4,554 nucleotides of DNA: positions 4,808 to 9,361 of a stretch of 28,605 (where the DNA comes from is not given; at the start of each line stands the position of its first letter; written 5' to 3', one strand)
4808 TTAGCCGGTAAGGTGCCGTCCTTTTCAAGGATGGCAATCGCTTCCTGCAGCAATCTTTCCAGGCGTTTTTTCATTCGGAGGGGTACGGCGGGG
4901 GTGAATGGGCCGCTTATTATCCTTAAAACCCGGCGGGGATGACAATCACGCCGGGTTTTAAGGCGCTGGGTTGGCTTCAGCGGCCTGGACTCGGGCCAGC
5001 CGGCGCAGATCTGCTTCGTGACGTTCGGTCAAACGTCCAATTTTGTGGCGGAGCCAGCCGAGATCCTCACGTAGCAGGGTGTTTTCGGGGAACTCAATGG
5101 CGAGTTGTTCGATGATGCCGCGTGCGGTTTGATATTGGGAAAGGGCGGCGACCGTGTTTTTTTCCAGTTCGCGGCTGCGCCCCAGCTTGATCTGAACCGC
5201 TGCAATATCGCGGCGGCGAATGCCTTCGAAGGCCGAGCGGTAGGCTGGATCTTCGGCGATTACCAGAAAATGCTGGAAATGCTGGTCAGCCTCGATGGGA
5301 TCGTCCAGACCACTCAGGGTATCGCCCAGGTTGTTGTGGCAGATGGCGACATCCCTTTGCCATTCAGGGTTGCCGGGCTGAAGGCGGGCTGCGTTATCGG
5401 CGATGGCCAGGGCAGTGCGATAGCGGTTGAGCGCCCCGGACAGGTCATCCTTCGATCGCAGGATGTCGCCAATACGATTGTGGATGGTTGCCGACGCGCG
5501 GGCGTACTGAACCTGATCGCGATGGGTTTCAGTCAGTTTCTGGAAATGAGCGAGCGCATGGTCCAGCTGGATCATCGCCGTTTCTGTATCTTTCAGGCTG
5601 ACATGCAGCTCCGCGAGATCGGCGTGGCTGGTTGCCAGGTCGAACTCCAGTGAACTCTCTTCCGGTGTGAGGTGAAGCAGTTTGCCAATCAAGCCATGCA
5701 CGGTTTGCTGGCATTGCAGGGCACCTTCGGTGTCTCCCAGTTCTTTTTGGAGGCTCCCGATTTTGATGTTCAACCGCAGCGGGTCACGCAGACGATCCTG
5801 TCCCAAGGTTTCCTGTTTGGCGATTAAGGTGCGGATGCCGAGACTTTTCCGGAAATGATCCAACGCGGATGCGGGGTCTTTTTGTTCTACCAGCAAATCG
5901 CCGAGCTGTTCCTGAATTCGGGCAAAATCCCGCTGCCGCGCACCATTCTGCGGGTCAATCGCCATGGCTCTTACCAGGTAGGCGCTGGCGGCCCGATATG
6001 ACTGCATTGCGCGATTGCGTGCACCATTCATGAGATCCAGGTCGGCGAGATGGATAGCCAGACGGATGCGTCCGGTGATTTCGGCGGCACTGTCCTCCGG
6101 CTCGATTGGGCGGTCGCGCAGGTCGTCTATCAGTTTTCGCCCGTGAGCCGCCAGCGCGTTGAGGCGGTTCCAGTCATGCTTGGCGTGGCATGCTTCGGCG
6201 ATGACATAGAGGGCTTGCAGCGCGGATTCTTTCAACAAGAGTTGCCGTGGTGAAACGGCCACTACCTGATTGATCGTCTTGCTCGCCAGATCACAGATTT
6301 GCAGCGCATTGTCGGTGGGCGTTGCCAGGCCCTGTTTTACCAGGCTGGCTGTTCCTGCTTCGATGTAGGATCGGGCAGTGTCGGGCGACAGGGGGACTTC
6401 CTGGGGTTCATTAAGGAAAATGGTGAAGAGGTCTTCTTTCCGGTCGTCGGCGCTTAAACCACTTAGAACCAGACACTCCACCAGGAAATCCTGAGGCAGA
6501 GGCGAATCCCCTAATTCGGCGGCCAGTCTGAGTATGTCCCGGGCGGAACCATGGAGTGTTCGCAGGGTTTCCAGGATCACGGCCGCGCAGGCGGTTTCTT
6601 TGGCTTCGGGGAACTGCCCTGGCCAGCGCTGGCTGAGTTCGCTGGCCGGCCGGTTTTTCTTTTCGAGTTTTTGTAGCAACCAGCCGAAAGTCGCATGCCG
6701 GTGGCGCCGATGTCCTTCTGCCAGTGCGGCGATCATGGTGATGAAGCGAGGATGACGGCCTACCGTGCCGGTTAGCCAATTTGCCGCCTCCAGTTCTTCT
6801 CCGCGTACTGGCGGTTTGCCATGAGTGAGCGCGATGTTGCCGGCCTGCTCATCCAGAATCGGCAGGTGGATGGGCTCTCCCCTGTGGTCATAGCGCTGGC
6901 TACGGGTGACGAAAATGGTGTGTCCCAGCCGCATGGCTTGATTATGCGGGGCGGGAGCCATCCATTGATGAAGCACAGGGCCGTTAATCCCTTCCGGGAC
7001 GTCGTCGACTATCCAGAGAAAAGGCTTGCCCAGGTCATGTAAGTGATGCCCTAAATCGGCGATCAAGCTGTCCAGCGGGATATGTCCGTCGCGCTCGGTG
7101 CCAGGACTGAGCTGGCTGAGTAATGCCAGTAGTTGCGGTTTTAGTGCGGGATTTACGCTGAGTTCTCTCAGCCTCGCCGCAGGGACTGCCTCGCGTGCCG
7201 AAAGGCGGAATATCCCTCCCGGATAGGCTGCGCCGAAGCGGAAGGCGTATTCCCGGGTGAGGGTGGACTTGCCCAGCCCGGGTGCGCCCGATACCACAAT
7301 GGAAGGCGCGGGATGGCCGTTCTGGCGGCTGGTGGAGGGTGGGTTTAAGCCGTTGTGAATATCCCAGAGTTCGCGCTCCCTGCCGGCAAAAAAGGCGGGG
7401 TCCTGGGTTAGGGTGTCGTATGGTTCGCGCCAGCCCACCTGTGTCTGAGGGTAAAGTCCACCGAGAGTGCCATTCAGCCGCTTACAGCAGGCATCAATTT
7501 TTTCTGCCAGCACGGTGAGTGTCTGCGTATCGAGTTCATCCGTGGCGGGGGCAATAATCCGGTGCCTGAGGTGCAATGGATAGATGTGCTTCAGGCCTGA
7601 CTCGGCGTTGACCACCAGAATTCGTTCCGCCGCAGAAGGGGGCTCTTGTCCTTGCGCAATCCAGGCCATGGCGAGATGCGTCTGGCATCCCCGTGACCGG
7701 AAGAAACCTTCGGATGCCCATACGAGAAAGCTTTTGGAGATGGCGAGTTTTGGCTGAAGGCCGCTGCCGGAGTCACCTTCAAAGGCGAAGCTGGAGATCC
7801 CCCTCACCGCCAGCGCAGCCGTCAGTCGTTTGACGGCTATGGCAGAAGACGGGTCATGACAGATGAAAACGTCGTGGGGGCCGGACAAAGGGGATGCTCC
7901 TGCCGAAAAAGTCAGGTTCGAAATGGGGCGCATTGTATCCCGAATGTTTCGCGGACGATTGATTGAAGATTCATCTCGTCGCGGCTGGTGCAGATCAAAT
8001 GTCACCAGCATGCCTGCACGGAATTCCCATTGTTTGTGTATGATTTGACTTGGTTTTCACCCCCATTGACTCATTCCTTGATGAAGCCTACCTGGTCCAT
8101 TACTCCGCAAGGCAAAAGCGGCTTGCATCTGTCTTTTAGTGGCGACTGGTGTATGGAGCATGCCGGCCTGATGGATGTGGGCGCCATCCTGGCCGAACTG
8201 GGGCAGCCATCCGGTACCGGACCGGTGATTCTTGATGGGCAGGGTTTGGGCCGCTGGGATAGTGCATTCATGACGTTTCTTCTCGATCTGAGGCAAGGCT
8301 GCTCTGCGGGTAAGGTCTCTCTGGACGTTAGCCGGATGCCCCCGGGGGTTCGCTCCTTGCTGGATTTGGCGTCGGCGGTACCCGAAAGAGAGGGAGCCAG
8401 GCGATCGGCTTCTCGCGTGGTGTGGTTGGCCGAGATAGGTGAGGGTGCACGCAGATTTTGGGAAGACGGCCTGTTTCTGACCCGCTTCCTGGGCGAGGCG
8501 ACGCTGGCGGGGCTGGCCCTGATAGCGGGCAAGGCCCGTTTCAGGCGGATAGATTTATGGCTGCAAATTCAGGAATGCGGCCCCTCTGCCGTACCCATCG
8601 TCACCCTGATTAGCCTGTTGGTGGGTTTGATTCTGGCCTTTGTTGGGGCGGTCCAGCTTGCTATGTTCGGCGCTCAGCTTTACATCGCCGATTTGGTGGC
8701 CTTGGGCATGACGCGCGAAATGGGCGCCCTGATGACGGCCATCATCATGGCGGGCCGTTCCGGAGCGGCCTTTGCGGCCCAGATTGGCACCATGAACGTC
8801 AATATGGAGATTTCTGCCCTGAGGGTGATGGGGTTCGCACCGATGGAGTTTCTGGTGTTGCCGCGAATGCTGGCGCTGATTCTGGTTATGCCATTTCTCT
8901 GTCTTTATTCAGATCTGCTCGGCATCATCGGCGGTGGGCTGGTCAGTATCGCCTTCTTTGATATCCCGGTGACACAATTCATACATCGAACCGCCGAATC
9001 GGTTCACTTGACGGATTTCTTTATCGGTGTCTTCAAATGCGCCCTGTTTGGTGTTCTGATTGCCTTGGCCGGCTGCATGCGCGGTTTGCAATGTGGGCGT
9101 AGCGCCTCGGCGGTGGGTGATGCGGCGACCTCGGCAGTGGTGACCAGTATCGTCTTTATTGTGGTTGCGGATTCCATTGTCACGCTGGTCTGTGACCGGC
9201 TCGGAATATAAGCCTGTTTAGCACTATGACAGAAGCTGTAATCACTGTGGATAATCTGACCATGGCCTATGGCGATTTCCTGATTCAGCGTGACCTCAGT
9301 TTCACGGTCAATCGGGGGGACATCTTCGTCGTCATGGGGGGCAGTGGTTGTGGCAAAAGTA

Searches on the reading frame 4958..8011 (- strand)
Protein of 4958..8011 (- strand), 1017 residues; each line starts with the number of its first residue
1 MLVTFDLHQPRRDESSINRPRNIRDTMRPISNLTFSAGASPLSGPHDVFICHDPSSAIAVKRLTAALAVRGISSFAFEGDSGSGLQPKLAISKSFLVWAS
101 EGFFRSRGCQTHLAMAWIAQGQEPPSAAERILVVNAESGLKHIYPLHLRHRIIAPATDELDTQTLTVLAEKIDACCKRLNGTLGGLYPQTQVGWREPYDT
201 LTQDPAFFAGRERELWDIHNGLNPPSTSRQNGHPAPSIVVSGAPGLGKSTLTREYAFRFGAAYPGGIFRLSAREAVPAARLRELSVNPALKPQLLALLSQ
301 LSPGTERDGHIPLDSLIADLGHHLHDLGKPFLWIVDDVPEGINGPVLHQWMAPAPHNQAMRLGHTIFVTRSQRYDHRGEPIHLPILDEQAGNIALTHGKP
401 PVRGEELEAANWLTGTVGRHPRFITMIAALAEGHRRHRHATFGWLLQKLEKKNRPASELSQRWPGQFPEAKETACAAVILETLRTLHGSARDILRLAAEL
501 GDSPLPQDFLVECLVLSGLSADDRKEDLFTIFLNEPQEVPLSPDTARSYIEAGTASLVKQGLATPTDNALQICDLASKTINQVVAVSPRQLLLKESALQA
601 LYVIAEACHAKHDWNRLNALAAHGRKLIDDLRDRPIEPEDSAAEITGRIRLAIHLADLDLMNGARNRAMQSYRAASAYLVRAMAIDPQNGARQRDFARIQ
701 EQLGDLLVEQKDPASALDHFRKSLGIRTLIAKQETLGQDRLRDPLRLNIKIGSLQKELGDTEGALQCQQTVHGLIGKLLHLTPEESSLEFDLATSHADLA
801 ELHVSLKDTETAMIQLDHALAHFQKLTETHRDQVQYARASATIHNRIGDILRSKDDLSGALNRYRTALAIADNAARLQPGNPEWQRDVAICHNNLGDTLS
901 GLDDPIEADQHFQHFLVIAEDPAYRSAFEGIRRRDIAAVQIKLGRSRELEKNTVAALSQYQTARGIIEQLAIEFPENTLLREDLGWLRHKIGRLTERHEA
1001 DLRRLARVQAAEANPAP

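Call 76: search_protein_families(library=pfam, proteins=[window:4958-8011:-])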
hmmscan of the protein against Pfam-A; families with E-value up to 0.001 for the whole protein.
window:4958-8011:- (1017 aa): 10 families
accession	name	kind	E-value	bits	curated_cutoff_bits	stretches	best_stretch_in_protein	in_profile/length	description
PF13424.12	TPR_12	-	2.4e-13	50.5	30.1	1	667-727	14-75/77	Tetratricopeptide repeat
PF07719.23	TPR_2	-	8.4e-11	41.6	27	0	841-873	1-33/34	Tetratricopeptide repeat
PF13181.12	TPR_8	-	4.7e-09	36.1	25.7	0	697-726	1-30/34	Tetratricopeptide repeat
PF13371.12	TPR_9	-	7e-09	36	35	1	862-904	9-51/73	Tetratricopeptide repeat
PF14559.12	TPR_19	-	3.8e-08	34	25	0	668-706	3-41/68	Tetratricopeptide repeat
PF13191.12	AAA_16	-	9.8e-07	29.8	32.6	1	208-338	2-141/167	AAA ATPase domain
PF00515.34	TPR_1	-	4.4e-06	26.7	27.8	0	702-725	6-29/34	Tetratricopeptide repeat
PF13374.12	TPR_10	-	1e-05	25.8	27.5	0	698-727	3-32/42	Tetratricopeptide repeat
PF13428.12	TPR_14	-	2.5e-05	24.9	23.5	0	797-830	5-38/44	Tetratricopeptide repeat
PF13401.12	AAA_22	-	0.00038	21.2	27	0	235-338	5-93/130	AAA domain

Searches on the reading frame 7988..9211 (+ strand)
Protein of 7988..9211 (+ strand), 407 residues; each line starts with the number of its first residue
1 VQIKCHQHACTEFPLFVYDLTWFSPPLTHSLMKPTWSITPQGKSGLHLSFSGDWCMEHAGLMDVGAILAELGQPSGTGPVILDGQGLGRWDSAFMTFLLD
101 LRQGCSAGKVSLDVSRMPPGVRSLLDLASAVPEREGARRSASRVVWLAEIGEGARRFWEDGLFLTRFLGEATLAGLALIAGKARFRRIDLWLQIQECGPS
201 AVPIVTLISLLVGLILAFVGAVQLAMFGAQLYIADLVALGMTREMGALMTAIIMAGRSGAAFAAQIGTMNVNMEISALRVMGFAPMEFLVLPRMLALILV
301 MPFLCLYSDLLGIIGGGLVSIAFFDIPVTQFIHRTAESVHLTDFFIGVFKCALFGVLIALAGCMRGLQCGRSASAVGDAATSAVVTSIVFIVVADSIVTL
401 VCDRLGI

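Call 76: search_protein_families(library=pfam, proteins=[window:7988-9211:+])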
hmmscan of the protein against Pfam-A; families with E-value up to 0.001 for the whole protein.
window:7988-9211:+ (407 aa): 2 families
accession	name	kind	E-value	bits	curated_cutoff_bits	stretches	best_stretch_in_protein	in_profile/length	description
PF02405.21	MlaE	-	1.1e-70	238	22.5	1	192-400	3-211/212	Permease MlaE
PF13466.11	STAS_2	-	5.4e-07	30.1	29.2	1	68-128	16-77/80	STAS domain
